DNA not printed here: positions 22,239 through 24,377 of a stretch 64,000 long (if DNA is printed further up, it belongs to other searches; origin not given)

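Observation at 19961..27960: Phosphonate operon: early fosfomycin-type enzymes linked to three LicD transferases, predicted to add 2-hydroxyethylphosphonate to a wall glycopolymer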

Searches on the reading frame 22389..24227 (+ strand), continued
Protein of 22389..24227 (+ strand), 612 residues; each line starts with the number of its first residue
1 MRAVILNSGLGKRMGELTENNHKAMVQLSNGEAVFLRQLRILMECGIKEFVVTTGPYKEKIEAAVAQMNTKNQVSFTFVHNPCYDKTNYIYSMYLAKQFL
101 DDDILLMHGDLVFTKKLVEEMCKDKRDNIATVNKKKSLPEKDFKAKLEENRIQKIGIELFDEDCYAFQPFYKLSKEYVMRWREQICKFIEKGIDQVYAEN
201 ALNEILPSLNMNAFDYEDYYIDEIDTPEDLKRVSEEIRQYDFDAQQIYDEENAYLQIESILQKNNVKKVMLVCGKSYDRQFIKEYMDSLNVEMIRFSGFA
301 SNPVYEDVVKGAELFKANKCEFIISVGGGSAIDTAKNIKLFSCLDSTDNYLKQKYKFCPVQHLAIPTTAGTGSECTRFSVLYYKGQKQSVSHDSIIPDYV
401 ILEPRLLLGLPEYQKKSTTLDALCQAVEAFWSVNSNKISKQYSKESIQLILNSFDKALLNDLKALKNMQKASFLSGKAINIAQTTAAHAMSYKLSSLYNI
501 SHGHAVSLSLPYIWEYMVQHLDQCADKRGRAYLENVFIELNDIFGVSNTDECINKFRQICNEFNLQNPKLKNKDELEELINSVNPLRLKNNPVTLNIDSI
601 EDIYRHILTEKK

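Call 17: find_related_loci(query=A1, collection=genome_contigs, flank=10000)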
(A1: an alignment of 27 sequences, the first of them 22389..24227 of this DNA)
Query A1 (612 aa) in genome_contigs; peptide patterns used: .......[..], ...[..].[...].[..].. (x = any residue, [..] = any of these).
346 stretches matched a pattern; 339 encode a relative of the query (tblastn E <= 1e-3); the best 80 are kept; 80 distinct loci.
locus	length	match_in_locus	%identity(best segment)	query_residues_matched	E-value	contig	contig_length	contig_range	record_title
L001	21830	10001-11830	78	1-610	0e+0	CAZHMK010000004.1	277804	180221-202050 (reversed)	MAG TPA_asm: uncultured Eubacteriaceae bacterium isolate SRP241341_co1_246 genome assembly, contig: NODE_25_length_27780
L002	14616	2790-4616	55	1-608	0e+0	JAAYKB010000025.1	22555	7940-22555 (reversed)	MAG: Clostridiales bacterium isolate AS10tlH2TH_371 26537_AS10, whole genome shotgun sequence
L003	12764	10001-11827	54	1-608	0e+0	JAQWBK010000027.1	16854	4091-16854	MAG: Oscillospiraceae bacterium isolate STF2_218 NODE_8925_length_16854_cov_7.427034_Sandtown_F2, whole genome shotgun s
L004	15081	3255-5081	54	1-608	0e+0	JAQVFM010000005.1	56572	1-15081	MAG: Oscillospiraceae bacterium isolate STE_159 NODE_936_length_56572_cov_7.700558_Sandtown_E, whole genome shotgun sequ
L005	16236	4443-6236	55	1-604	0e+0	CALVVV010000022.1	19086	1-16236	MAG: uncultured Bacilli bacterium isolate BRZ_FP__bin56 genome assembly, contig: BRZ_FP__NODE_2546_length_19086_cov_7.63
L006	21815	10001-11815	55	1-611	0e+0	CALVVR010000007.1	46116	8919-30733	MAG: uncultured Bacilli bacterium isolate BRZ_PE__bin58 genome assembly, contig: BRZ_PE__NODE_1094_length_46116_cov_8.26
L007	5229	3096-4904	55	1-608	0e+0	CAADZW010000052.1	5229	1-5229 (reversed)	MAG TPA_asm: Bacilli bacterium, isolate HGM10873, WGS project CAADZW010000000 data, contig: ERS396376_74_k85_24243, whol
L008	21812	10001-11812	53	1-609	0e+0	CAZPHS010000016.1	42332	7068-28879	MAG TPA_asm: uncultured Christensenellaceae bacterium isolate binchicken_co173_367 genome assembly, contig: NODE_3085_le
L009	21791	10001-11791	52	1-608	0e+0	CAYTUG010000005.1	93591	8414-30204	MAG TPA_asm: uncultured Christensenellaceae bacterium isolate binchicken_co39_464 genome assembly, contig: NODE_434_leng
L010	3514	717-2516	53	1-608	0e+0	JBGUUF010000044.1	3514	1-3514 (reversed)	MAG: Acutalibacteraceae bacterium isolate fecal_MAG_52 fecal_MAG_52_contig_0044, whole genome shotgun sequence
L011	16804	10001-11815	53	1-612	0e+0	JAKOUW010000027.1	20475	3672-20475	MAG: Chloroflexota bacterium isolate JPNG_maxbin.019 k201_1473, whole genome shotgun sequence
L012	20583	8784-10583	52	1-608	0e+0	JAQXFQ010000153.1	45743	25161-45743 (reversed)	MAG: Bacillota bacterium isolate SUG1153 k141_5861677, whole genome shotgun sequence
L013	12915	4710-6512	50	1-609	0e+0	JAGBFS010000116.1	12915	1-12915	MAG: Clostridia bacterium isolate RGIG9077 Water_deer_Rectum.Co__c698686, whole genome shotgun sequence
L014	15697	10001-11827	53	1-608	0e+0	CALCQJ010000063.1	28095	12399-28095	MAG TPA_asm: uncultured Clostridia bacterium isolate SRR1562005_bin.138_CONCOCT_v1.1_MAG genome assembly, contig: ERZ724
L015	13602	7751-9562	50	1-608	0e+0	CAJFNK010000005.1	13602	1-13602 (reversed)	Candidatus Heritagella gallinarum isolate Coassembly_mag_139 genome assembly, contig: MAGpy_11413_min2k_bin_139_fak87_39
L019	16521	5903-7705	51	1-609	0e+0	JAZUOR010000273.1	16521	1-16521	MAG: Acutalibacteraceae bacterium isolate T1900044870_TS20190336.MAGScoT_cleanbin_000048 SGB_3168_k141_1756831, whole ge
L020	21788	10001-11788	51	1-604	0e+0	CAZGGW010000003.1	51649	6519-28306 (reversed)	MAG TPA_asm: uncultured Muribaculaceae bacterium isolate SRP192927_co1_639 genome assembly, contig: NODE_854_length_5164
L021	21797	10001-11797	50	1-608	0e+0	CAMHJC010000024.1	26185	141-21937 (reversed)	MAG: uncultured Clostridia bacterium isolate SRR11784284_bin.12_metaWRAP_v1.3_MAG genome assembly, contig: ERZ12203208.6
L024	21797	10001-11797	48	1-608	0e+0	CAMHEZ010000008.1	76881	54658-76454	MAG: uncultured Clostridia bacterium isolate SRR11784284_bin.10_metaWRAP_v1.3_MAG genome assembly, contig: ERZ12203208.7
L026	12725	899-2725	49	1-607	0e+0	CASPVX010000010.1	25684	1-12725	MAG: uncultured Bacilli bacterium isolate extra-ERR2497919.9_1677795671 genome assembly, contig: NODE_210_length_25684_c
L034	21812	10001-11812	48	1-609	0e+0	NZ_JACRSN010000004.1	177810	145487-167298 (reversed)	Yeguia hominis strain NSJ-40 M1_ctg004, whole genome shotgun sequence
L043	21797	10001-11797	49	1-608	0e+0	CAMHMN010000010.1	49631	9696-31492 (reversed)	MAG: uncultured Clostridia bacterium isolate SRR11784281_bin.5_metaWRAP_v1.3_MAG genome assembly, contig: ERZ12203356.65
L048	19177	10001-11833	50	1-607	0e+0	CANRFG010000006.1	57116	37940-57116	MAG: uncultured Bacilli bacterium isolate Lapin-023__bin93 genome assembly, contig: Lapin-023__NODE_763_length_57116_cov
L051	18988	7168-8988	43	4-608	2e-175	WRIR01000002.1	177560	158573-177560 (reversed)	MAG: Eggerthellaceae bacterium isolate Nt197P3bin52 Ga0082212_10000040, whole genome shotgun sequence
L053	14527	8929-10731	45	1-608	5e-172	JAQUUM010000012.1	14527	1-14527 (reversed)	MAG: Bacilli bacterium isolate STD2_143 NODE_15613_length_14527_cov_3.257153_Sandtown_D2, whole genome shotgun sequence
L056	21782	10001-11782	46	1-607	3e-168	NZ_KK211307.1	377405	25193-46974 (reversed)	Butyrivibrio sp. LB2008 T356DRAFT_scaffold00003.3, whole genome shotgun sequence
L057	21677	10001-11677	45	1-608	4e-167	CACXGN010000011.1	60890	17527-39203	MAG: uncultured Clostridiales bacterium isolate RUG11243 genome assembly, contig: RUG11243_asm_11, whole genome shotgun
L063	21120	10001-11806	44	1-608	3e-165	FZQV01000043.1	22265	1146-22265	Ruaniaceae bacterium KH17 genome assembly, contig: Ga0066873_143, whole genome shotgun sequence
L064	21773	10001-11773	43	1-607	4e-165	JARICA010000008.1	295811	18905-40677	MAG: Faecalimonas sp. isolate cluster2_bin.28 k127_1442789, whole genome shotgun sequence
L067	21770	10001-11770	45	1-605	2e-163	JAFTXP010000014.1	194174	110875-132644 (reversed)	MAG: Clostridia bacterium isolate RGIG4242 Roe_deer_Colon-4__c2379, whole genome shotgun sequence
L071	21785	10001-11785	43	1-607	3e-163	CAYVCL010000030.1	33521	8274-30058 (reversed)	MAG TPA_asm: uncultured Lachnospiraceae bacterium isolate SRP350583_co1_562 genome assembly, contig: NODE_2060_length_33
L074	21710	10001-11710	44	1-597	4e-161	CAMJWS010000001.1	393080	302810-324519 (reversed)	MAG: uncultured Bacillales bacterium isolate SRR12081298_bin.12_metaWRAP_v1.3_MAG genome assembly, contig: ERZ12289774.8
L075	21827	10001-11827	42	1-609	4e-167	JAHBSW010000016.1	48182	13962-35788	MAG: Cryobacterium sp. isolate ACE_ACT10 ACT10_16, whole genome shotgun sequence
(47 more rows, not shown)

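Call 30: search_solved_structures(query=window:22389-24227:+, max_evalue=0.00001, show_alignments=0)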
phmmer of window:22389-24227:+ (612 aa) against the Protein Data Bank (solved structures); distinct sequences matched with E-value up to 0.00001: 45.
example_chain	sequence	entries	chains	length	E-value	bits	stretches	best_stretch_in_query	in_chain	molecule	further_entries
6jko_A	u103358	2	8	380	1.9e-34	122.6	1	294-607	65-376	Methanol dehydrogenase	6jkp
1vhd_A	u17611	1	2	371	6.7e-34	120.8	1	267-606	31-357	alcohol dehydrogenase, iron-containing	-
1o2d_A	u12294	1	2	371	6.9e-34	120.7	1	267-606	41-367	Alcohol dehydrogenase, iron-containing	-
9ldl_C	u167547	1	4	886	7.1e-31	110.8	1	319-521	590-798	Aldehyde dehydrogenase family protein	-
8zrl_A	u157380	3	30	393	1e-29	107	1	266-525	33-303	NAD-dependent methanol dehydrogenase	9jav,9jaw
3bfj_A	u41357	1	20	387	5.2e-28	101.3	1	284-517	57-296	1,3-propanediol oxidoreductase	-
3owo_A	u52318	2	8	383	6.4e-27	97.7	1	282-517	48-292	Alcohol dehydrogenase 2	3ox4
8zwd_B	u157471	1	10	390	1.1e-26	96.9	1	289-516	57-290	NAD(P)-dependent methanol dehydrogenase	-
4fr2_A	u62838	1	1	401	1.1e-25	93.6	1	290-518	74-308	1,3-propanediol dehydrogenase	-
3zdr_A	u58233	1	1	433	2e-25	92.8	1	295-517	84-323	ALCOHOL DEHYDROGENASE DOMAIN OF THE BIFUNCTIONAL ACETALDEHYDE DEHYDROGENASE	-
9knp_A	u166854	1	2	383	1.4e-24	90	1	266-605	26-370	375aa long hypothetical alchol dehydrogenase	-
9jx4_A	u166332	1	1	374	3e-23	85.6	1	287-519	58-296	Aldehyde-alcohol dehydrogenase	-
30sm_A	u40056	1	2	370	2.8e-21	79.1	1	321-507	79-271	Cvir-Hbd2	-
7qnj_AAA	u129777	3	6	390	4e-20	75.3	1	282-519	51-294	Lactaldehyde reductase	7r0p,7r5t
6c75_A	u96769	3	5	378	9.1e-20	74.1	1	269-530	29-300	Alcohol dehydrogenase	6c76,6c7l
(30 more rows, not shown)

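Call 33: search_protein_families(library=pfam, proteins=[L005:12318-13052:+, L009:4641-5780:-, L005:11524-12321:+, L020:12656-14350:+, L074:436-1500:+, L053:4653-5645:+, L056:12530-13288:-, L067:6676-7380:+, L064:7369-8013:+, L071:5306-6685:+], max_evalue=0.0001)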
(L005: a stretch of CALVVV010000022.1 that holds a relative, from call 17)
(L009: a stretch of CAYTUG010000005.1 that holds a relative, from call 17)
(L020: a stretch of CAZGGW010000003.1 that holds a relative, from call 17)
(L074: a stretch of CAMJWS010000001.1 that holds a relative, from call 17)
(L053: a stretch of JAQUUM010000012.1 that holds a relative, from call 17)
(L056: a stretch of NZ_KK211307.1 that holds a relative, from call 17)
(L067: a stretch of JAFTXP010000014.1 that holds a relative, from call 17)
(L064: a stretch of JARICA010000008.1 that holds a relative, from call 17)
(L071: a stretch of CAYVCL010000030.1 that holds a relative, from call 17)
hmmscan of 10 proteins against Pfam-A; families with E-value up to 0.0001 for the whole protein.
L005:12318-13052:+ (244 aa): 3 families
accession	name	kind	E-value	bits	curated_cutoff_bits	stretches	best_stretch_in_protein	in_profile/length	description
PF00005.33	ABC_tran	-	1.7e-21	77.7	25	1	42-173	2-136/137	ABC transporter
PF13555.12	AAA_29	-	5.2e-05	23.3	27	1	45-79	16-50/61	P-loop containing region of AAA domain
PF13304.12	AAA_21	-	8.6e-05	23.2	27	1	54-95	2-43/304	AAA domain, putative AbiEii toxin, Type IV TA system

L009:4641-5780:- (379 aa): 1 family
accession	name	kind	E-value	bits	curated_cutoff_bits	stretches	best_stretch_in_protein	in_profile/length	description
PF04464.20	Glyphos_transf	-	1.5e-80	271.4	22.1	1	19-361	5-366/367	CDP-Glycerol:Poly(glycerophosphate) glycerophosphotransferase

L005:11524-12321:+ (265 aa): 1 family
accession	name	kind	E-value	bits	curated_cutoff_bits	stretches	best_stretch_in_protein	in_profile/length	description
PF01061.29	ABC2_membrane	-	4.9e-10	39.7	26.9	1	24-224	8-210/211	ABC-2 type transporter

L020:12656-14350:+ (564 aa): 3 families
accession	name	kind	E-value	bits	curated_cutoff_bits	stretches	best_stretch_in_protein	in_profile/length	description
PF00535.33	Glycos_transf_2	-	5.1e-39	134.3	23.3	1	15-144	1-130/168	Glycosyl transferase family 2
PF10111.15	Glyco_tranf_2_2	-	4.1e-14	53.1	27.3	1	15-117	1-106/276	Glycosyltransferase like family 2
PF13641.12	Glyco_tranf_2_3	-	7.7e-08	33.1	27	1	14-120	3-114/230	Glycosyltransferase like family 2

L074:436-1500:+ (354 aa): 3 families
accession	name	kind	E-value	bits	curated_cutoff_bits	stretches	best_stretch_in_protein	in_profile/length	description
PF00535.33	Glycos_transf_2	-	1.3e-30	107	23.3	1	37-195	1-164/168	Glycosyl transferase family 2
PF10111.15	Glyco_tranf_2_2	-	1.3e-08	35.1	27.3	1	37-127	1-95/276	Glycosyltransferase like family 2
PF13641.12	Glyco_tranf_2_3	-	3.4e-06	27.7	27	1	36-137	3-110/230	Glycosyltransferase like family 2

L053:4653-5645:+ (330 aa): 9 families
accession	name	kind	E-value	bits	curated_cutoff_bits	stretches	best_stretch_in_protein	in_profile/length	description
PF16363.11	GDP_Man_Dehyd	-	7.6e-58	197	27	1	4-321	1-331/332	GDP-mannose 4,6 dehydratase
PF01370.27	Epimerase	-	7.9e-55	186.3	20.9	1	3-259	1-240/240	NAD dependent epimerase/dehydratase family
PF02719.21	Polysacc_synt_2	-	4.5e-16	59.3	20.2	1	3-182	1-174/293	Polysaccharide biosynthesis protein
PF01073.25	3Beta_HSD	-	2.8e-15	56.5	22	1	4-160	1-158/280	3-beta hydroxysteroid dehydrogenase/isomerase family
PF04321.23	RmlD_sub_bind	-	1.9e-09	37.4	27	1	1-161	1-138/287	RmlD substrate binding domain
PF00106.31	adh_short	-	4e-08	33.4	26.6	1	3-86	3-90/195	short chain dehydrogenase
PF08659.16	KR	-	6.4e-08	33.2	22.6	1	3-129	3-142/180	KR domain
PF13561.12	adh_short_C2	-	6.4e-06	26.4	27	1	12-85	8-83/236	Enoyl-(Acyl carrier protein) reductase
PF07993.18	NAD_binding_4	-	1.3e-05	25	20.1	0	5-163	1-192/258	Male sterility protein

L056:12530-13288:- (252 aa): 4 families
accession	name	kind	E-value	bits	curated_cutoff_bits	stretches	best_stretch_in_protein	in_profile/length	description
PF00106.31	adh_short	-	3e-43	148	26.6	1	2-189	1-190/195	short chain dehydrogenase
PF13561.12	adh_short_C2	-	1e-28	100.9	27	1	8-188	1-183/236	Enoyl-(Acyl carrier protein) reductase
PF08659.16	KR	-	5.9e-10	39.8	22.6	1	3-159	2-162/180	KR domain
PF01370.27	Epimerase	-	5.1e-06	26.5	20.9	1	5-92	2-83/240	NAD dependent epimerase/dehydratase family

L067:6676-7380:+ (234 aa): 1 family
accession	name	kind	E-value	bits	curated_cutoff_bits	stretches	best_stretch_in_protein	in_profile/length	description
PF01066.26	CDP-OH_P_transf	-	7.1e-11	43.2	22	1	43-179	3-135/152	CDP-alcohol phosphatidyltransferase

L064:7369-8013:+ (214 aa): 0 families

L071:5306-6685:+ (459 aa): 2 families
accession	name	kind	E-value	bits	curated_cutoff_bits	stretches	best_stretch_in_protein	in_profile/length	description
PF02310.24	B12-binding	-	7.2e-15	55.3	32.1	1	32-119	16-106/121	B12 binding domain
PF04055.27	Radical_SAM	-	1.5e-14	55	29.5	1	202-358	5-166/166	Radical SAM superfamily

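Call 42: find_encoding_contigs(protein=P0001, flank=10000, max_places=4)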
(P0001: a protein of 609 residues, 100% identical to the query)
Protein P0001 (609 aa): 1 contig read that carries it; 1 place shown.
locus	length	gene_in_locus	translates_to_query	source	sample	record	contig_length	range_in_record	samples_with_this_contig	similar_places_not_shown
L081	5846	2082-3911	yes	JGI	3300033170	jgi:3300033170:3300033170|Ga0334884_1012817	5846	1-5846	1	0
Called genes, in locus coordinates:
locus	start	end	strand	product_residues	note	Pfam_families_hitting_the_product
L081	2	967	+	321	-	?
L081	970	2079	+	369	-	PF02776:TPP_enzyme_N, PF02775:TPP_enzyme_C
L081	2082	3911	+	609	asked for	PF00483:NTP_transferase, PF12804:NTP_transf_3, PF00465:Fe-ADH, PF13685:Fe-ADH_2, PF25137:ADH_Fe_C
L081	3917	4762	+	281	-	PF04991:LicD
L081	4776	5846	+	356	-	PF00535:Glycos_transf_2, PF10111:Glyco_tranf_2_2, PF13641:Glyco_tranf_2_3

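Call 45: search_protein_families(library=pfam, proteins=[L056:1661-2962:+, L056:2979-3569:+, L056:3585-5291:+, L056:5284-6660:+, L056:6647-7348:+, L056:7335-8003:+, L056:8085-8897:+, L056:13355-14587:-, L056:15976-17112:-, L056:541-1095:-], max_evalue=0.001)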
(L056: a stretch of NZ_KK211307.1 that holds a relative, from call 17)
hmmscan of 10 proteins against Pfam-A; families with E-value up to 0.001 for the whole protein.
L056:1661-2962:+ (433 aa): 0 families

L056:2979-3569:+ (196 aa): 1 family
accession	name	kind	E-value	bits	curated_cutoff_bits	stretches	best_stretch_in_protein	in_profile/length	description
PF01553.26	Acyltransferase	-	2.1e-19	70.1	23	1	27-150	3-131/132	Acyltransferase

L056:3585-5291:+ (568 aa): 2 families
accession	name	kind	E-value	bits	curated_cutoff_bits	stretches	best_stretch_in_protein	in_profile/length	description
PF00501.34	AMP-binding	-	6e-79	266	29.9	1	31-420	1-384/384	AMP-binding enzyme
PF13193.12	AMP-binding_C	-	3.7e-15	57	24.5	1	476-553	2-76/76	AMP-binding enzyme C-terminal domain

L056:5284-6660:+ (458 aa): 2 families
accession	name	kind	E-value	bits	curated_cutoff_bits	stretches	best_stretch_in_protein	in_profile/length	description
PF04055.27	Radical_SAM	-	1.4e-17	64.8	29.5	1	202-357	5-165/166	Radical SAM superfamily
PF02310.24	B12-binding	-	2e-13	50.7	32.1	1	32-120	16-107/121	B12 binding domain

L056:6647-7348:+ (233 aa): 1 family
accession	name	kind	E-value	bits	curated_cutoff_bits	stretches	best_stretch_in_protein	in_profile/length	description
PF01066.26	CDP-OH_P_transf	-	2e-15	57.9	22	1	43-181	1-135/152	CDP-alcohol phosphatidyltransferase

L056:7335-8003:+ (222 aa): 0 families

L056:8085-8897:+ (270 aa): 1 family
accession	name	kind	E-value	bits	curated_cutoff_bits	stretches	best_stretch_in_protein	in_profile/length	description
PF13714.12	PEP_mutase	-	4.9e-51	174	31.5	1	5-242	18-240/240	Phosphoenolpyruvate phosphomutase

L056:13355-14587:- (410 aa): 2 families
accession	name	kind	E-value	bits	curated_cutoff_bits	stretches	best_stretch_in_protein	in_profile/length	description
PF01171.26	ATP_bind_3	-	2.3e-19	70.3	27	1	174-338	2-164/182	PP-loop family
PF00581.25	Rhodanese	-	7.1e-11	42.9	22.2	1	40-125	8-100/102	Rhodanese-like domain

L056:15976-17112:- (378 aa): 4 families
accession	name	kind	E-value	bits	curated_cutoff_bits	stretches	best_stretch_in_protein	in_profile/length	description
PF02492.25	cobW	-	1.4e-49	168.5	20.7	1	16-210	1-179/180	CobW/HypB/UreG, nucleotide-binding domain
PF07683.19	CobW_C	-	5.7e-19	68.2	22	1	260-374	1-93/94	Cobalamin synthesis protein cobW C-terminal domain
PF13401.12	AAA_22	-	0.00074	20.3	27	0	17-57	7-52/130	AAA domain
PF00931.28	NB-ARC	-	0.00099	18.9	23.5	0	9-39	12-42/248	NB-ARC domain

L056:541-1095:- (184 aa): 1 family
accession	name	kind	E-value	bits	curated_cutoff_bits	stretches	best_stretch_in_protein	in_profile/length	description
PF22564.2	HAAS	-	3.3e-12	47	27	1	5-56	1-54/55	HAAS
